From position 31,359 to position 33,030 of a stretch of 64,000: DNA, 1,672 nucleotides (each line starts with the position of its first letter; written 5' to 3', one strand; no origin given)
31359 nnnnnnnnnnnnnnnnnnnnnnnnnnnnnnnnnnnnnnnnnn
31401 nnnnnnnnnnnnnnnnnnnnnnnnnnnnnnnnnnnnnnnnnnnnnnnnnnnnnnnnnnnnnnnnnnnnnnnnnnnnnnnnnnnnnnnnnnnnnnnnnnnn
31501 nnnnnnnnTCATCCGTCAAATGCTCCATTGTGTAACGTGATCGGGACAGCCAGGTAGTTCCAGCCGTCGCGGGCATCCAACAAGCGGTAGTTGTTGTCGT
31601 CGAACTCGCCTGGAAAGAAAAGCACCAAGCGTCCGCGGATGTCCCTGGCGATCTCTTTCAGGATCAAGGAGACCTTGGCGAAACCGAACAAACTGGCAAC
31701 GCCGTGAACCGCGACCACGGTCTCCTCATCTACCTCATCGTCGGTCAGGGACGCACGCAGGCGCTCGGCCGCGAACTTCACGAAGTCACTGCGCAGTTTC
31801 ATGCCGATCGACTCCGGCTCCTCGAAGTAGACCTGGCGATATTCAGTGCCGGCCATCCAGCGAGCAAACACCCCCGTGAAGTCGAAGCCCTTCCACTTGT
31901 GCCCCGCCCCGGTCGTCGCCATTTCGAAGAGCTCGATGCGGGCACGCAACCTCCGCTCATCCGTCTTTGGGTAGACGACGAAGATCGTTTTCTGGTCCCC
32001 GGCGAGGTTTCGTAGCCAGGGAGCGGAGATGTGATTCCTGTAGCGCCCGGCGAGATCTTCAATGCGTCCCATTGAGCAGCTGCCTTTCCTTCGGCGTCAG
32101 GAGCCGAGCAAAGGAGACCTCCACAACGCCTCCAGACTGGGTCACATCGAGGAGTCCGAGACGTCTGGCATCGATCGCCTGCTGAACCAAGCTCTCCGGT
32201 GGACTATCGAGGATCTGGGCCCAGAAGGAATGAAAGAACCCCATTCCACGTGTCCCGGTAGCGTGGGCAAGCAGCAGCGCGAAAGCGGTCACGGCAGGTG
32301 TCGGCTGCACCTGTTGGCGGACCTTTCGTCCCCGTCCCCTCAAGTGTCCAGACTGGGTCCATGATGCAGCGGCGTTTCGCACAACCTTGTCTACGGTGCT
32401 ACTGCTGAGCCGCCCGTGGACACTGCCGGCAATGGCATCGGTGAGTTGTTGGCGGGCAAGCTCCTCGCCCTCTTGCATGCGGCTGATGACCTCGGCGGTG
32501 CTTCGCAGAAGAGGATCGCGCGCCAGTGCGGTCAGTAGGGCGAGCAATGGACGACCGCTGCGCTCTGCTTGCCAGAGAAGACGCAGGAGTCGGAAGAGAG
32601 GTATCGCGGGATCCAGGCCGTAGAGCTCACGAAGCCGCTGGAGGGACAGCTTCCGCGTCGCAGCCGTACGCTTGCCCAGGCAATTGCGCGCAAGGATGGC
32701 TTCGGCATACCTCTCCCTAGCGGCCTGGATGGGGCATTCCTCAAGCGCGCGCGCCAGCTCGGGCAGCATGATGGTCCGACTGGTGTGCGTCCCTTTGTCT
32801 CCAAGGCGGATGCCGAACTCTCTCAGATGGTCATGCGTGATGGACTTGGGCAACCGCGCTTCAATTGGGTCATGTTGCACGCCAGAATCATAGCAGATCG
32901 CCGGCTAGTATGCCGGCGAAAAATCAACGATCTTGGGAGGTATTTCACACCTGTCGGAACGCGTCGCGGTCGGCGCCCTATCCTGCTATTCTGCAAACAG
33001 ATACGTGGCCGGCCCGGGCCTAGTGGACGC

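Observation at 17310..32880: Complete type 1 BREX locus (brxA-brxB-brxC-[insert]-pglX-pglZ-brxL) on a compositionally distinct segment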

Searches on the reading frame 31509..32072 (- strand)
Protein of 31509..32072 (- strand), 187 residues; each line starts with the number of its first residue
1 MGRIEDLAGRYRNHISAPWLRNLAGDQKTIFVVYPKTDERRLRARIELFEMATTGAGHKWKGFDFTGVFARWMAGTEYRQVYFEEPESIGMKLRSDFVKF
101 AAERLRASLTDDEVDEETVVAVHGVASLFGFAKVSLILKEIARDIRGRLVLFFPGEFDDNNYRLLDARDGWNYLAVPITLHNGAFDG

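Call 3: search_protein_families(library=pfam, proteins=[window:31509-32072:-])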
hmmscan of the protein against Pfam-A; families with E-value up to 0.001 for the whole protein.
window:31509-32072:- (187 aa): 1 family
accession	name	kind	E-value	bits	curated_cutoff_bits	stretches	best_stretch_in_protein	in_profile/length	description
PF08747.16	BrxB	-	4.3e-06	27.2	26.8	1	108-169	55-114/124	BREX protein BrxB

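Call 4: search_protein_families(library=padloc, proteins=[window:31509-32072:-])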
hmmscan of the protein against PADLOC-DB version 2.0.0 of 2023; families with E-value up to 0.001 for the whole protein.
window:31509-32072:- (187 aa): 3 families
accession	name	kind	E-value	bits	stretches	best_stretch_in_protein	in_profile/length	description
PDLC02469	BrxB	-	4.5e-79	262.4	1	1-182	1-182/184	BrxB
PDLC02462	BrxB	-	1.1e-07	30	1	95-167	113-186/202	BrxB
PDLC02463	BrxB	-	0.0001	20.4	1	103-173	111-183/193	BrxB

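Call 5: search_protein_families(library=ncbifam, proteins=[window:31509-32072:-])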
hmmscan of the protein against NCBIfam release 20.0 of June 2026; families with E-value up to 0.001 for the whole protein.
window:31509-32072:- (187 aa): 0 families

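Call 16: search_protein_families(library=pfam, proteins=[window:31509-32072:-], max_evalue=10)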
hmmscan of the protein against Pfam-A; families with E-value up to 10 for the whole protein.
window:31509-32072:- (187 aa): 2 families
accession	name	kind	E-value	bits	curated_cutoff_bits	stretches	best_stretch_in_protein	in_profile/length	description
PF08747.16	BrxB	-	4.3e-06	27.2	26.8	1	108-169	55-114/124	BREX protein BrxB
PF12387.13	Peptidase_C74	-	0.11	12.5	27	1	71-140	88-153/200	Pestivirus NS2 peptidase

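Call 46: search_solved_structures(query=window:31509-32072:-, max_evalue=1)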
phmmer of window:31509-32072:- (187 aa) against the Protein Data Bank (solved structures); distinct sequences matched with E-value up to 1: 3.
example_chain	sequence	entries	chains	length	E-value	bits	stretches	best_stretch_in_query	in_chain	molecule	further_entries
1bh8_B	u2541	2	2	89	0.24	14.3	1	90-130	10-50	TAFII28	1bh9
8s7v_K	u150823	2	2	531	0.29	14.1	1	32-123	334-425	Glycine betaine/carnitine/choline transport ATP-binding protein OpuCA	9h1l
30ff_Dk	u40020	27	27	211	0.99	12.4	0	89-130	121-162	Transcription initiation factor TFIID subunit 11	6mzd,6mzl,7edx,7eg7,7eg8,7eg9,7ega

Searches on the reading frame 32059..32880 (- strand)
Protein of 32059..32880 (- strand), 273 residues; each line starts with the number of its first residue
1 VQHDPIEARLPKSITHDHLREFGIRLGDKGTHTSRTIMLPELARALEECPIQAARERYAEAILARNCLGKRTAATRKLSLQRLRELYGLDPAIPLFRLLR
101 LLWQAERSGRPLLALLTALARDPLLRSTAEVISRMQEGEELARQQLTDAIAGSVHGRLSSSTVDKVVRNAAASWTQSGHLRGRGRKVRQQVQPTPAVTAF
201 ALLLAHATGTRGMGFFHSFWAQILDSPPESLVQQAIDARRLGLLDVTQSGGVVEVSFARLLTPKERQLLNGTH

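Call 3: search_protein_families(library=pfam, proteins=[window:32059-32880:-])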
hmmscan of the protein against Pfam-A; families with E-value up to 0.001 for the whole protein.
window:32059-32880:- (273 aa): 0 families

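Call 4: search_protein_families(library=padloc, proteins=[window:32059-32880:-])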
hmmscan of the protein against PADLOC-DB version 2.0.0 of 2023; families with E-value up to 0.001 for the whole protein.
window:32059-32880:- (273 aa): 3 families
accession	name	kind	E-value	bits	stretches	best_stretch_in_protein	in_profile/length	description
PDLC02450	BrxA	-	6e-99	328.6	1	16-269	5-258/259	BrxA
PDLC02453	BrxA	-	1.6e-43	147.6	1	19-268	164-413/421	BrxA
PDLC02455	BrxA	-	2.1e-22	77.9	1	61-261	21-222/226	BrxA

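Call 5: search_protein_families(library=ncbifam, proteins=[window:32059-32880:-])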
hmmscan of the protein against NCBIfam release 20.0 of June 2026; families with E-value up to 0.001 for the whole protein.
window:32059-32880:- (273 aa): 0 families

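Call 16: search_protein_families(library=pfam, proteins=[window:32059-32880:-], max_evalue=10)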
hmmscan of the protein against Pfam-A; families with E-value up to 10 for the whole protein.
window:32059-32880:- (273 aa): 2 families
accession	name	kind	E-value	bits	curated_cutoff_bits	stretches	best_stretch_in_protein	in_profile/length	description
PF15189.11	MEIOC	-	0.086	13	27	1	56-83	25-53/166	Meiosis-specific coiled-coil domain-containing protein MEIOC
PF09102.15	Exotox-A_target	-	0.5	10.8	25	1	152-207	46-102/142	Exotoxin A, targeting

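Call 45: search_solved_structures(query=window:32059-32880:-, max_evalue=1)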
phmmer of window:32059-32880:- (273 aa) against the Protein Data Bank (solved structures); distinct sequences matched with E-value up to 1: 1.
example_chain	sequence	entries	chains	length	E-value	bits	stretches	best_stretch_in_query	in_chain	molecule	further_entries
2hti_A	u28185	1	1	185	0.58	13.2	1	124-180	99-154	BH0577 protein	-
